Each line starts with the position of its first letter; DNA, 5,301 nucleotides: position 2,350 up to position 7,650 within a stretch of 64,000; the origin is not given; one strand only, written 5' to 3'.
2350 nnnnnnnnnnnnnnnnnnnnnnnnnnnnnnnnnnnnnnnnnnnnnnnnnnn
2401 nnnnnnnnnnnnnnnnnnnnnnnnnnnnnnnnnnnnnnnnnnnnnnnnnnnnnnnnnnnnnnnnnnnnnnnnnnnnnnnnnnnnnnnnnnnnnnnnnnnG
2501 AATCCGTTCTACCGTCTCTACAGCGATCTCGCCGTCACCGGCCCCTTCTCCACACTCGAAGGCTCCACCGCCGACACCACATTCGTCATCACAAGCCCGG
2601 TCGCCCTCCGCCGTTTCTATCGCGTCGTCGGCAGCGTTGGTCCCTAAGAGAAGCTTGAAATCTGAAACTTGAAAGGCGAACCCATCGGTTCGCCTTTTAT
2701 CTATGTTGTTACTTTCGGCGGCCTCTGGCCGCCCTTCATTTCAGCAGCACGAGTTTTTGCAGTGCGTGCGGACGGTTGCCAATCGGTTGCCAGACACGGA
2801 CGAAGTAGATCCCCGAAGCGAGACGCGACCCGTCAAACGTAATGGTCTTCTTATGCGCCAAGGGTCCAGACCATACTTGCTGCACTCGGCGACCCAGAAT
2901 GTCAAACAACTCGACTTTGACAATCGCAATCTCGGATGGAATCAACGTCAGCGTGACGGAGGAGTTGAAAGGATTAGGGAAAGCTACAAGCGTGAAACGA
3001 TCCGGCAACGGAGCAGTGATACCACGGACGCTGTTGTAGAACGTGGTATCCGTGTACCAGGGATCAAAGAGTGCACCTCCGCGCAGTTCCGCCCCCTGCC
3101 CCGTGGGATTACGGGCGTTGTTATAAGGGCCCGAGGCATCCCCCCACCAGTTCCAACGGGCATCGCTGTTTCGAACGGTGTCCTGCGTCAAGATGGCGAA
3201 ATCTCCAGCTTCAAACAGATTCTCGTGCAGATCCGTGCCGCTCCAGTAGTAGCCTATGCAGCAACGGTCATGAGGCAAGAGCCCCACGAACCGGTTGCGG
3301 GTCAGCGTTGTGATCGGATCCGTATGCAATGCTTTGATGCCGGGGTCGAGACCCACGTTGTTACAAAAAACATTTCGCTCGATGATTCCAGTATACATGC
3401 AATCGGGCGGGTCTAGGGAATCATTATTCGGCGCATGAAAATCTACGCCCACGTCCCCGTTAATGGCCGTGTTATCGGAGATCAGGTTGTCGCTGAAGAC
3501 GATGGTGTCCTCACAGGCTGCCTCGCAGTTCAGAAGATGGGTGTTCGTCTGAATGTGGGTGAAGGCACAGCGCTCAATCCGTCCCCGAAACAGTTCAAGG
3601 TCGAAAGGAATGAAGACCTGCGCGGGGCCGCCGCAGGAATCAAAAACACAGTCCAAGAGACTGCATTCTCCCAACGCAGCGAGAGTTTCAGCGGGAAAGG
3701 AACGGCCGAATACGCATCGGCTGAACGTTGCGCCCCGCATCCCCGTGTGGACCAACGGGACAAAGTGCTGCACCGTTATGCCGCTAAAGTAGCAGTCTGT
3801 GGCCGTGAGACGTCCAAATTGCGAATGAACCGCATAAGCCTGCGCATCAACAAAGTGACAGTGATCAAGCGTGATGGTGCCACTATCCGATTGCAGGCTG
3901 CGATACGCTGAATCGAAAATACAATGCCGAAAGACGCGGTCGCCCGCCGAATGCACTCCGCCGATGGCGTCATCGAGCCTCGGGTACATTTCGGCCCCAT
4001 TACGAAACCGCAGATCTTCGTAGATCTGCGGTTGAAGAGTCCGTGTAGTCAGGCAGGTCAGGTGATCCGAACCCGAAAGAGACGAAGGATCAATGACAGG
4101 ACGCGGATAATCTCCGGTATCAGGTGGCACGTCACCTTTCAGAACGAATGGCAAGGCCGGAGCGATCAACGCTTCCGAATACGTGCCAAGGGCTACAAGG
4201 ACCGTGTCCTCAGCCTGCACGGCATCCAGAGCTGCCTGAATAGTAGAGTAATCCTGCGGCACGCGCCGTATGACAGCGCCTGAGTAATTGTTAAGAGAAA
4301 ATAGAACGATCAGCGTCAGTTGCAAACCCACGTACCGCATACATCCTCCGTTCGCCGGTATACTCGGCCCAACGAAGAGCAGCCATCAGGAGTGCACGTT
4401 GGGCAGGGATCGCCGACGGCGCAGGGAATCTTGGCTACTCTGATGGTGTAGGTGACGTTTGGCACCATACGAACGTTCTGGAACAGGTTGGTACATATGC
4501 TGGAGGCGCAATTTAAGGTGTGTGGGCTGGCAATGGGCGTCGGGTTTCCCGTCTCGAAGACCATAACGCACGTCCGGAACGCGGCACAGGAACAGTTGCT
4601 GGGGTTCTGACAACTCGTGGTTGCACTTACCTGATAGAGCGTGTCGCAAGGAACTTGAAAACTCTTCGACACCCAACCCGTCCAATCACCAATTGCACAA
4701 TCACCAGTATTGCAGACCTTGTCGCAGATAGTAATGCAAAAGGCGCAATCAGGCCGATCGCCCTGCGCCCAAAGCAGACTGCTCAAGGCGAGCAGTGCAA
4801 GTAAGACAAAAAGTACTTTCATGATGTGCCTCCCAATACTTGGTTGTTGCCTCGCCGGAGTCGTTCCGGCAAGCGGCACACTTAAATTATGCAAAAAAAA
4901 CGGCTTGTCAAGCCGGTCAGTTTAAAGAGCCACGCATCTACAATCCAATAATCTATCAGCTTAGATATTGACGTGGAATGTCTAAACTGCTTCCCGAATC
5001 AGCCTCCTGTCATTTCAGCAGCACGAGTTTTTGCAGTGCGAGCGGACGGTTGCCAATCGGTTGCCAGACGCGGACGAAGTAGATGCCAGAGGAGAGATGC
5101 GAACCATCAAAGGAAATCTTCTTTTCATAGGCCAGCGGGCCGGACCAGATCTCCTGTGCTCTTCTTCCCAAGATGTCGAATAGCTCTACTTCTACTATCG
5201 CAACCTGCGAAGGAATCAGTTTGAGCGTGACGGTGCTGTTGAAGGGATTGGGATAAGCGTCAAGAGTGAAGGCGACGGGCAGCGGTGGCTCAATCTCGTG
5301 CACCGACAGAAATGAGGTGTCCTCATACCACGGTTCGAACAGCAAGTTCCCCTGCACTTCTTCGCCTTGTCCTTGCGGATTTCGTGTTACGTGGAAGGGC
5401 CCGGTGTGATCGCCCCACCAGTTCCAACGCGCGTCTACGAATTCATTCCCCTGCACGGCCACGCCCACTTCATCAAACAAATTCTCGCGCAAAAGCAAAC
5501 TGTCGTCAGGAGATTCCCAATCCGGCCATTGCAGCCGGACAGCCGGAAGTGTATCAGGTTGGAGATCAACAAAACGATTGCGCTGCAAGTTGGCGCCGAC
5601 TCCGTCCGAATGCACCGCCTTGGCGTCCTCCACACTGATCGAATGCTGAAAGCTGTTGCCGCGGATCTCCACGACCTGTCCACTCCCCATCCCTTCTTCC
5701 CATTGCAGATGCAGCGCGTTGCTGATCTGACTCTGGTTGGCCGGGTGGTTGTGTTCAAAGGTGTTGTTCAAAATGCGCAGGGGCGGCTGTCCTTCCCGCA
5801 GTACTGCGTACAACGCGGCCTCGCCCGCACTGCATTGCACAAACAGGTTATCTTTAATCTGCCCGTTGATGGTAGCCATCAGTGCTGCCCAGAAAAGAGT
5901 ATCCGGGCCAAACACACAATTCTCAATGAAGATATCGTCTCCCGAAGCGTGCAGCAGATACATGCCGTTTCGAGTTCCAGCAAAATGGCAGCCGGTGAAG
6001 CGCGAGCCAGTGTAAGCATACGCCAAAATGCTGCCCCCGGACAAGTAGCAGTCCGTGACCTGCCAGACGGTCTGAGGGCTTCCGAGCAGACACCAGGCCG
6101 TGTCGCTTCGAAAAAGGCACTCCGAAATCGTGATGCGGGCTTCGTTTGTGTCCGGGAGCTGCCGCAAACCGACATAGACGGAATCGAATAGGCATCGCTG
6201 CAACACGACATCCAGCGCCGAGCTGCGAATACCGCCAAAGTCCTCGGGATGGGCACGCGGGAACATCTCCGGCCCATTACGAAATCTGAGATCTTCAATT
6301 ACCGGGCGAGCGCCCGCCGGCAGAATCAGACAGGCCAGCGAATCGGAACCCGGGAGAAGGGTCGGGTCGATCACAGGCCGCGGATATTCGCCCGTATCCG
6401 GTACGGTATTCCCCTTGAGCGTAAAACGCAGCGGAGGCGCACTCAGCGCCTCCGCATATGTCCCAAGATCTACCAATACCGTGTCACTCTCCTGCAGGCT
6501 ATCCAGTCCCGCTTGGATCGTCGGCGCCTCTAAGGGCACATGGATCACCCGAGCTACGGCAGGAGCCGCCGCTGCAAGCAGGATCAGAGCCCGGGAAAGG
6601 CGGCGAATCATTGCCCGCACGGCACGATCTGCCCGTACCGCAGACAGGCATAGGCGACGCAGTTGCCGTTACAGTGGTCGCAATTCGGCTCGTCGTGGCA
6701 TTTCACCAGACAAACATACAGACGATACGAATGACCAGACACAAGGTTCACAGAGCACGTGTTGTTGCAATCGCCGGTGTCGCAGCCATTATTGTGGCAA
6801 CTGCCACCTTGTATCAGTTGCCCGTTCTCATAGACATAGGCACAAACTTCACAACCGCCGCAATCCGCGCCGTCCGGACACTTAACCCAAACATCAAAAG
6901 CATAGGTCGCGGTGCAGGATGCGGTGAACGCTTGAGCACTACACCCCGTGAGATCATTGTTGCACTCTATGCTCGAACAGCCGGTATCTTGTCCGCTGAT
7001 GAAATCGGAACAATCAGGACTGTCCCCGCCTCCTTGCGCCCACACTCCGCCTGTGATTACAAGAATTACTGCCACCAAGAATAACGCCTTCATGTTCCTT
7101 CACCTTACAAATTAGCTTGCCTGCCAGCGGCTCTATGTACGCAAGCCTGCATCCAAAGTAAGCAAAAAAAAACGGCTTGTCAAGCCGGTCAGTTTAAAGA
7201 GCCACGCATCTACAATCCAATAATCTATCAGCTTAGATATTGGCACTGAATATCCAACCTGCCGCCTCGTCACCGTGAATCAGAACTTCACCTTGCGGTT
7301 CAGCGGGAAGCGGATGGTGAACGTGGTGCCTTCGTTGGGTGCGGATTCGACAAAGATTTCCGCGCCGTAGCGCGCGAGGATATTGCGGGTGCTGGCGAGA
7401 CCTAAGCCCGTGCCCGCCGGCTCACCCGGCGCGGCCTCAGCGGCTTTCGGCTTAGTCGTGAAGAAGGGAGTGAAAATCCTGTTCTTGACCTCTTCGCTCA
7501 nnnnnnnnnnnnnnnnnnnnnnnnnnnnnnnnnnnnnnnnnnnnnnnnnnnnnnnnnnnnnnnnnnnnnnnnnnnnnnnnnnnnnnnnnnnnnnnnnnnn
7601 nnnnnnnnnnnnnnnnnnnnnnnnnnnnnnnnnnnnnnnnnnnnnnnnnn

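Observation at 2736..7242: Tandemly duplicated cassette: promoter repeat + small Cys-rich secreted protein + T9SS beta-helix protein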

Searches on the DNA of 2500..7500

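Call 8: search_rna_families(source=window, start=2500, end=7500, threshold=evalue, max_evalue=1)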
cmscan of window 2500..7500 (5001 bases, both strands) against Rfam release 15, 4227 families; matches with E-value up to 1: 1.
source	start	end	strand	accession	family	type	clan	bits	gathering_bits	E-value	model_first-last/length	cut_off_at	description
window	7069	7097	+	RF00180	REN-SRE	Cis-reg;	-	18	41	0.64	1-37/37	no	Renin stability regulatory element (REN-SRE)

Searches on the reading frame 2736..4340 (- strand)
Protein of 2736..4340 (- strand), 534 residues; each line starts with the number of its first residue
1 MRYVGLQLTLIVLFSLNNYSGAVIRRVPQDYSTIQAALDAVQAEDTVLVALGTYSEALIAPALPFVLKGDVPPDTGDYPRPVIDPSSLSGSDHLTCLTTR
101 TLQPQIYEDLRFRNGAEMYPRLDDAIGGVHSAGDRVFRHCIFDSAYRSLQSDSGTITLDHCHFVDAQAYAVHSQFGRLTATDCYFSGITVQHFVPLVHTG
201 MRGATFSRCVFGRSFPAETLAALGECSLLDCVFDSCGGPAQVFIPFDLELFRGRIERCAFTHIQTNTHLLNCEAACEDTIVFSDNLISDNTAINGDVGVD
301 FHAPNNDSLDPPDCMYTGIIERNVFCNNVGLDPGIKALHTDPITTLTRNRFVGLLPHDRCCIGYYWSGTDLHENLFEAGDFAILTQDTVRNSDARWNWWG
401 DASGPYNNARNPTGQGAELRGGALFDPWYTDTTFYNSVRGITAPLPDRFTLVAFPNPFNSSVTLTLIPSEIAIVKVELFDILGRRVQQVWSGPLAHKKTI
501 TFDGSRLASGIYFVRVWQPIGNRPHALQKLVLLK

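Call 4: search_protein_families(library=pfam, proteins=[window:2736-4340:-], max_evalue=0.1)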
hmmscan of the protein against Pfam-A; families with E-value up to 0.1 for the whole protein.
window:2736-4340:- (534 aa): 2 families
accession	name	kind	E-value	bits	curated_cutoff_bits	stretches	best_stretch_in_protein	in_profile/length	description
PF18962.6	Por_Secre_tail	-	5.7e-08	33.4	27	1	454-516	2-62/75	Secretion system C-terminal sorting domain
PF13229.12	Beta_helix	-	0.00041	20.4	25.9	0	136-189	82-138/158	Right handed beta helix region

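Call 74: search_protein_families(library=ncbifam, proteins=[window:2736-4340:-], max_evalue=0.1)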
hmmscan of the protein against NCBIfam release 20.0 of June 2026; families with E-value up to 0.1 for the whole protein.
window:2736-4340:- (534 aa): 2 families
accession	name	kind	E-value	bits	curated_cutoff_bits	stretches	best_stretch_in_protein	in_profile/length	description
TIGR04183.1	Por_Secre_tail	domain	4.2e-08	33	23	1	454-516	2-58/72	T9SS type A sorting domain-containing protein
NF038113.1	T9SSA_dep_M36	equivalog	3.1e-07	29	885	1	451-517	793-856/869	T9SS-dependent M36 family metallopeptidase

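Call 75: search_protein_families(library=padloc, proteins=[window:2736-4340:-], max_evalue=0.1)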
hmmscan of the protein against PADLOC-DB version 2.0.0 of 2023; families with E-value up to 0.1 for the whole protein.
window:2736-4340:- (534 aa): 0 families

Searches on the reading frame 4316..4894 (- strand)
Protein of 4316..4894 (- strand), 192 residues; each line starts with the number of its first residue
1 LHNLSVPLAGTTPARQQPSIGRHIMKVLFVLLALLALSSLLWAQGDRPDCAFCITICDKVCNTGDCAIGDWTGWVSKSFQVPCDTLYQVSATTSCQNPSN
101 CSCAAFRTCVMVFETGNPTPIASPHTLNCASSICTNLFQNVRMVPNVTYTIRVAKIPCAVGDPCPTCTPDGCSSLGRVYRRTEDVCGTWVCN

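Call 4: search_protein_families(library=pfam, proteins=[window:4316-4894:-], max_evalue=0.1)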
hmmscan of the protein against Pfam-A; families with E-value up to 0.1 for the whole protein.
window:4316-4894:- (192 aa): 0 families

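Call 72: list_cluster_members(proteins=[P0001, P0152, P0153, window:4316-4822:-, window:9095-10246:+, window:34391-37711:-, P0155, P0162])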
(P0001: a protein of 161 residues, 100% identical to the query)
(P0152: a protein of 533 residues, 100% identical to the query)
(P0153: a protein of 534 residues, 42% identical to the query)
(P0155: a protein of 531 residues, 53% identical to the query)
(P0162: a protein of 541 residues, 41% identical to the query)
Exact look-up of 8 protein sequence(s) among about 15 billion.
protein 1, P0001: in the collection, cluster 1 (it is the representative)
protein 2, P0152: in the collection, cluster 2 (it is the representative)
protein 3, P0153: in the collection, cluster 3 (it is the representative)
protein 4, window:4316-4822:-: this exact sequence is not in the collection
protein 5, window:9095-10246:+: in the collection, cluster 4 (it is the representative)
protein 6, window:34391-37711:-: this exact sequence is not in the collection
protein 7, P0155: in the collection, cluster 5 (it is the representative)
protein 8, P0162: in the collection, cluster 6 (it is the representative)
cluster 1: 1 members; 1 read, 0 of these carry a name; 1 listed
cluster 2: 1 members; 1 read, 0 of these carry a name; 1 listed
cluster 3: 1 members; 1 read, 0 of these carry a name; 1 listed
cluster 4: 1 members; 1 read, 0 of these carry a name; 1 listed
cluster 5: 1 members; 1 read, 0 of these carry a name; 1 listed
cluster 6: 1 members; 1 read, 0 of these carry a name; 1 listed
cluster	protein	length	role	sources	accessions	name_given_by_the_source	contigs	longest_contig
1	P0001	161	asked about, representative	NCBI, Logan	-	-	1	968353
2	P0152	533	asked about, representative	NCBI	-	-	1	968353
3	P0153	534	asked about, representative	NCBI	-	-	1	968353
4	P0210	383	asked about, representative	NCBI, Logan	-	-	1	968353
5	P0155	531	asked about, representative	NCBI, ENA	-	-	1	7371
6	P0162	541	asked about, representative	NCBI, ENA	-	-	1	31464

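Call 74: search_protein_families(library=ncbifam, proteins=[window:4316-4822:-], max_evalue=0.1)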
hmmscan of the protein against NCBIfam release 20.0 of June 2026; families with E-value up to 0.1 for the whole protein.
window:4316-4822:- (168 aa): 0 families

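Call 75: search_protein_families(library=padloc, proteins=[window:4316-4822:-], max_evalue=0.1)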
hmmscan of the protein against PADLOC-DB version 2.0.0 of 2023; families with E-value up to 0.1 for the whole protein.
window:4316-4822:- (168 aa): 0 families
